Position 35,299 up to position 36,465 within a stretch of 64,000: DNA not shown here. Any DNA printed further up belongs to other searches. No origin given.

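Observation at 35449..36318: TIR-like (COG4271/PF10137-type) domain protein embedded inside the menaquinone biosynthesis operon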

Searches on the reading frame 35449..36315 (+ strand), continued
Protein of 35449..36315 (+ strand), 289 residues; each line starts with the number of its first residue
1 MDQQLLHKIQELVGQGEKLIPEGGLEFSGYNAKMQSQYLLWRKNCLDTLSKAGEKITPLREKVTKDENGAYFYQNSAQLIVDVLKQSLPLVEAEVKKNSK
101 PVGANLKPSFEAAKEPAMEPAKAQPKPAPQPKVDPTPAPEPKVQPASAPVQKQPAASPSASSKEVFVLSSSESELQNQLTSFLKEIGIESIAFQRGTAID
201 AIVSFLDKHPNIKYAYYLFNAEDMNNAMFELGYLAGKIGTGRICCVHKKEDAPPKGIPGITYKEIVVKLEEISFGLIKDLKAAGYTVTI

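Call 41: search_protein_families(library=pfam, proteins=[L056:10001-10774:+, L050:10001-11029:+, L051:2518-3516:+, L048:10001-10867:+, L056:10908-11897:+, L048:10960-11886:-, L048:11889-12638:-, L003:10447-11310:-], max_evalue=0.1)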
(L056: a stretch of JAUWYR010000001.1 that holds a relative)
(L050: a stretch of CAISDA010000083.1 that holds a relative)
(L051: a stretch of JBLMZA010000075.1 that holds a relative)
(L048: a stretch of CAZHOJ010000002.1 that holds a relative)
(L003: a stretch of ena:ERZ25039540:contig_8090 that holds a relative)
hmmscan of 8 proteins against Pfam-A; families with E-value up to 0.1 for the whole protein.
L056:10001-10774:+ (258 aa): 1 family
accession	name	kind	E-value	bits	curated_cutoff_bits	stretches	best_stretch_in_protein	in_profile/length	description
PF10137.14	CAP12-PCTIR_TIR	-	2.8e-39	134.2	24.7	1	114-232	1-118/119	CAP12/Pycsar effector protein, TIR domain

L050:10001-11029:+ (343 aa): 0 families

L051:2518-3516:+ (333 aa): 0 families

L048:10001-10867:+ (289 aa): 1 family
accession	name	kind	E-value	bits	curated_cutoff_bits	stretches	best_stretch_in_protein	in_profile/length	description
PF10137.14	CAP12-PCTIR_TIR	-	7.6e-06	26.4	24.7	1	164-263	1-115/119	CAP12/Pycsar effector protein, TIR domain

L056:10908-11897:+ (330 aa): 2 families
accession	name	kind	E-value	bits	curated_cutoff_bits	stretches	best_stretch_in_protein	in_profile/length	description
PF14281.12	PDDEXK_4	-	0.00026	21.4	22.3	1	40-139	36-128/183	PD-(D/E)XK nuclease superfamily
PF24608.2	PDDEXK_15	-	0.022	15.1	27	1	34-100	13-69/164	Phage putative PDDEXK endonuclease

L048:10960-11886:- (309 aa): 1 family
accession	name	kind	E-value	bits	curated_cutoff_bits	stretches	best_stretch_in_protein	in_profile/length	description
PF04909.20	Amidohydro_2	-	5e-22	79.4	26.4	1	76-299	60-282/289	Amidohydrolase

L048:11889-12638:- (250 aa): 6 families
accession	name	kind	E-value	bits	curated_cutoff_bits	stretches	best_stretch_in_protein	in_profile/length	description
PF01209.24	Ubie_methyltran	-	8.5e-53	179.5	20.1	1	23-241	7-231/233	ubiE/COQ5 methyltransferase family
PF08241.18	Methyltransf_11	-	3.7e-20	72.8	21.2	1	68-159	1-92/95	Methyltransferase domain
PF13649.12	Methyltransf_25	-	1.5e-19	70.9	27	1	67-158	1-97/97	Methyltransferase domain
PF08242.18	Methyltransf_12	-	3.1e-11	44.3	30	1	68-159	1-97/98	Methyltransferase domain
PF13847.12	Methyltransf_31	-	3.5e-10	40.2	27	1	65-166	5-113/145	Methyltransferase domain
PF13489.12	Methyltransf_23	-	9e-07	29.2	27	1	61-226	20-162/164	Methyltransferase domain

L003:10447-11310:- (288 aa): 2 families
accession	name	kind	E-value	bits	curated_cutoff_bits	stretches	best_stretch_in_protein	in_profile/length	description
PF13748.11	ABC_membrane_3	-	5.7e-29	101.7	27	1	8-239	6-229/237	ABC transporter transmembrane region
PF00664.28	ABC_membrane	-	3.7e-09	37.1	28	1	14-191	1-184/274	ABC transporter transmembrane region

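Call 45: find_homologous_proteins(query=L050:10001-11029:+, max_evalue=0.001)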
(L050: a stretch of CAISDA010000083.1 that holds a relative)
Query L050:10001-11029:+ (343 aa): 45 proteins with E <= 0.001 among 8000 candidates.
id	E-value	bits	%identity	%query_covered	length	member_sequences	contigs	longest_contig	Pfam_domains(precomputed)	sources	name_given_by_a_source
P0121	2.4e-227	772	100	100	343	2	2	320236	-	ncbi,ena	-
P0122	1.0e-97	346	51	100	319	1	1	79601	-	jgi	jgi:hypothetical protein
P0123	1.0e-90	323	59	49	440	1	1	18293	-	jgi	jgi:hypothetical protein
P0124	1.4e-76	276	78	27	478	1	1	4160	-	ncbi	-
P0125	3.2e-76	275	77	26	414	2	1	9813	-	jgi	-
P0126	1.5e-65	240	41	100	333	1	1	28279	-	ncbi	ncbi:MAG: hypothetical protein ACM3Q4_07880 [Acidobacteriota bacterium]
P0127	3.2e-65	239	65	24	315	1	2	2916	-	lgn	-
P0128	4.0e-63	232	41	100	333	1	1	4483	-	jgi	jgi:hypothetical protein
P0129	1.8e-61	226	65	24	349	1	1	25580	-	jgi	jgi:hypothetical protein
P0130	4.3e-60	222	43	47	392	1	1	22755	-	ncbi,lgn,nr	ncbi:MAG TPA: hypothetical protein VK470_18985 [Bacteroidota bacterium]|nr:hypothetical protein [Bac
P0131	3.2e-59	219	64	25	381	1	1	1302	-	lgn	-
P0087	2.3e-50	190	55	31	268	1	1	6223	PF10137.15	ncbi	-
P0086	2.3e-50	190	59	27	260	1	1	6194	PF10137.15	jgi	jgi:predicted nucleotide-binding protein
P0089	1.3e-49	187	64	23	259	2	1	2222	PF10137.15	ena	-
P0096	1.7e-49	187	54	32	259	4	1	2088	PF10137.15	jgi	jgi:predicted nucleotide-binding protein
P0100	5.1e-49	186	53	31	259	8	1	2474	PF10137.15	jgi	jgi:predicted nucleotide-binding protein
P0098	5.6e-49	185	49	36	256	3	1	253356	PF10137.15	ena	-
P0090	6.1e-49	185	55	27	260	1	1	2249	PF10137.15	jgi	jgi:Predicted nucleotide-binding protein containing TIR-like domain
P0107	6.9e-49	185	31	100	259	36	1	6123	PF10137.15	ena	-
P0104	7.2e-49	185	58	26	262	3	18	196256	PF10137.15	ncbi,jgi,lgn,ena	-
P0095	1.0e-48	185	58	26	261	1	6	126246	PF10137.15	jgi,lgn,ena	-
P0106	1.2e-48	184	62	23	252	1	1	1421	PF10137.15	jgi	jgi:predicted nucleotide-binding protein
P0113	9.3e-48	181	57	27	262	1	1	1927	PF10137.15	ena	-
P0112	9.8e-48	181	60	25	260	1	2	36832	PF10137.15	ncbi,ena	-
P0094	1.4e-47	181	58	27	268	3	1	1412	PF10137.15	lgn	-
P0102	1.6e-47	181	55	31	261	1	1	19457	PF10137.15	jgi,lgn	jgi:predicted nucleotide-binding protein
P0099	1.7e-47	181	45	38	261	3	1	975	PF10137.15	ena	-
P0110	2.1e-47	180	64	23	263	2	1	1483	PF10137.15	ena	-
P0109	8.8e-47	178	56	31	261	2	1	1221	PF10137.15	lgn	-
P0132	4.3e-46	176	65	23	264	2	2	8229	PF10137.15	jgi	jgi:predicted nucleotide-binding protein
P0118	1.8e-45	174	55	32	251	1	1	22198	PF10137.15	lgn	-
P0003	2.9e-45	173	34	100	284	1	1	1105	PF10137.15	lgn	-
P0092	5.8e-45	172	59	23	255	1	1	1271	PF10137.15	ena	-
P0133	6.3e-45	172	63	23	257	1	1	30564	PF10137.15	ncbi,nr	ncbi:MAG: nucleotide-binding protein [Bacteroidota bacterium]|nr:nucleotide-binding protein [Bactero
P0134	1.2e-44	171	51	32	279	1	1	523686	PF10137.15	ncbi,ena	-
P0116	5.3e-44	169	33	100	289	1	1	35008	-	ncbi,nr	ncbi:MAG: hypothetical protein NTV54_05910 [Ignavibacteriales bacterium]|nr:hypothetical protein [Ig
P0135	2.7e-43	167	33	100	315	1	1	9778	PF10137.15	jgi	jgi:hypothetical protein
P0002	3.3e-43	166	33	100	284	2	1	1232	PF10137.15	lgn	-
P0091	4.6e-43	166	54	27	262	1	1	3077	PF10137.15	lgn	-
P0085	9.0e-43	165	33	100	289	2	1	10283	PF10137.15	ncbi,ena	-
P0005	3.8e-42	163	53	26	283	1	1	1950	PF10137.15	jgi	jgi:hypothetical protein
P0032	3.2e-40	157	35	33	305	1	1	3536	PF10137.15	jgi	jgi:hypothetical protein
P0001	6.7e-40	156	32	100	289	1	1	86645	PF10137.15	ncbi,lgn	-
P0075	1.1e-39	155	32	100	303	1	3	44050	PF10137.15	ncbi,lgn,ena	-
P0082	5.8e-34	136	35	93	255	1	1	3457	PF10137.15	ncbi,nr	ncbi:MAG: nucleotide-binding protein, partial [Bacteroidota bacterium]|nr:nucleotide-binding protein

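Call 49: find_encoding_contigs(protein=P0122, flank=10000, max_places=1)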
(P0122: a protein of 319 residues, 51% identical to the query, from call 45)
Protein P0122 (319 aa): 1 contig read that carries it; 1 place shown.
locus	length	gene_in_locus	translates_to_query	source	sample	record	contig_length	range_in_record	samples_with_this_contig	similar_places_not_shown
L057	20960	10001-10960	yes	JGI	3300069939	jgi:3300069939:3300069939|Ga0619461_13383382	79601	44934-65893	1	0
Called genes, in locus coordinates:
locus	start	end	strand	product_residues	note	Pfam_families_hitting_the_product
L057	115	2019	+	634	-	PF16177:ACAS_N, PF00501:AMP-binding, PF13193:AMP-binding_C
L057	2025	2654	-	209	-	PF01810:LysE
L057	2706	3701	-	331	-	PF01207:Dus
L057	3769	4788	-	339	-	PF00180:Iso_dh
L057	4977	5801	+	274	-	PF01040:UbiA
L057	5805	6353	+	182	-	PF02441:Flavoprotein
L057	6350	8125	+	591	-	PF20695:UbiD_N, PF01977:UbiD, PF20696:UbiD_C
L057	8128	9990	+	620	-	PF04055:Radical_SAM, PF19288:CofH_C, PF02621:VitK2_biosynth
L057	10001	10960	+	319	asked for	-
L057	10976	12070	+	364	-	PF04055:Radical_SAM, PF19288:CofH_C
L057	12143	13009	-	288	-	PF13748:ABC_membrane_3, PF00664:ABC_membrane (faint)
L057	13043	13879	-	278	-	PF02621:VitK2_biosynth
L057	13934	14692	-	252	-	PF01209:Ubie_methyltran, PF06325:PrmA, PF13649:Methyltransf_25, PF13847:Methyltransf_31, PF08241:Methyltransf_11, PF08242:Methyltransf_12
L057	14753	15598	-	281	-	PF00106:adh_short, PF13561:adh_short_C2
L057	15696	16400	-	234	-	PF02578:Cu-oxidase_4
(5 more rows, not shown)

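Call 62: find_encoding_contigs(protein=P0001, flank=1000, max_places=3)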
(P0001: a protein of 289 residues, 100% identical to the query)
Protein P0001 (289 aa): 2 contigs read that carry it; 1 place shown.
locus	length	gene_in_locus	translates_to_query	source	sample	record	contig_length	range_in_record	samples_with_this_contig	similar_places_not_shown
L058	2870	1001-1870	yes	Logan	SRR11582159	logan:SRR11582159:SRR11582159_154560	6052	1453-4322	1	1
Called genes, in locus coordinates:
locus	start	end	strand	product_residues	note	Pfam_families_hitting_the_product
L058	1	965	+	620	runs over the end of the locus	PF04055:Radical_SAM, PF19288:CofH_C, PF02621:VitK2_biosynth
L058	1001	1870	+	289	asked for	PF10137:CAP12-PCTIR_TIR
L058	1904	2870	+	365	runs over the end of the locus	PF04055:Radical_SAM, PF19288:CofH_C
